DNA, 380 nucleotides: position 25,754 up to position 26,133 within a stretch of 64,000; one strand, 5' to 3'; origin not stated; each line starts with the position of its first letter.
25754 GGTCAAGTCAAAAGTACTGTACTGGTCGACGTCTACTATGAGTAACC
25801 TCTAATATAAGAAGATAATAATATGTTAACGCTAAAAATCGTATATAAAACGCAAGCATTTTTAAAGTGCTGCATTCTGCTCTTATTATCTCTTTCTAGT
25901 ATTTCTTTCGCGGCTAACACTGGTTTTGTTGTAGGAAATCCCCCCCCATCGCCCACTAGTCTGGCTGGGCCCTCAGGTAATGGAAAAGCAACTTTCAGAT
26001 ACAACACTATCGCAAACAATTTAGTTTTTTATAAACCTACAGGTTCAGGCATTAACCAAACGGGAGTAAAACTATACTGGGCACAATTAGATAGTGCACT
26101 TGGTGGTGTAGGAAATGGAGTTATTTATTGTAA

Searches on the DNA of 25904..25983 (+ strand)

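Call 83: search_dna_similar(query=window:25904-25983:+, collection=ecoli_genomes, mode=near, max_rows=12, rows=spread)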
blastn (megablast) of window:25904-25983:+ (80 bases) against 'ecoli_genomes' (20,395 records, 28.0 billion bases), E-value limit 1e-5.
Records with a match: 2; places in all: 2; records where one place covers at least 80% of the query: 2.
Genomes with a match: 2 of 5426; with a place that covers at least 80% of the query: 2. Places per genome that has any: lowest 1, median 1, highest 1. On chromosomes: 2 places; on plasmids: 0.
Best place of each record, by identity: >=99% 1; 95-99% 1.
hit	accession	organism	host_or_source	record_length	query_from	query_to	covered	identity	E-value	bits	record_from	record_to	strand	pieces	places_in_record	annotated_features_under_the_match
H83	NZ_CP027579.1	Escherichia coli strain 2013C-4282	Homo sapiens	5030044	1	80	100%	100.0%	2e-33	148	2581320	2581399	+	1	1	fimbrial-like adhesin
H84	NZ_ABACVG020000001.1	Escherichia coli strain 2020CK-00188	Homo sapiens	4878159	4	80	96%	98.7%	2e-29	135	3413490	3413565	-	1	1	fimbrial-like adhesin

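Call 84: get_annotated_region(hit=H84, flank=1500)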
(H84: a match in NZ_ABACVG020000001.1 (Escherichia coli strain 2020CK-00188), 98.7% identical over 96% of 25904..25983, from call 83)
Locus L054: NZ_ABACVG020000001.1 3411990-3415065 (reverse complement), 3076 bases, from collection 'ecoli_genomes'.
description: Escherichia coli strain 2020CK-00188 chromosome, whole genome shotgun sequence
organism: Escherichia coli strain 2020CK-00188 (NCBI taxid 562)
replicon: chromosome; assembly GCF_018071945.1
host: Homo sapiens; source: Rectal Swab; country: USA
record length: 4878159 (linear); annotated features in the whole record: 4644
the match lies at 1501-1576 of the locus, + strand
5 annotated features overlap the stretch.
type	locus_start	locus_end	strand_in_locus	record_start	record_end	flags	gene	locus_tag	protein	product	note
CDS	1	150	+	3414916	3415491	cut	-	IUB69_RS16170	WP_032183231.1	fimbrial protein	-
CDS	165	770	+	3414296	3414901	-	yadL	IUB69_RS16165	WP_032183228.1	fimbrial-like protein YadL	-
CDS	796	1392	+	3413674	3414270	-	-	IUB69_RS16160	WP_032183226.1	fimbrial-like protein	-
CDS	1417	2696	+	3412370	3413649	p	-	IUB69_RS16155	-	fimbrial-like adhesin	frameshifted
CDS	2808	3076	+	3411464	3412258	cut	panB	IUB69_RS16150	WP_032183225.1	3-methyl-2-oxobutanoate hydroxymethyltransferase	-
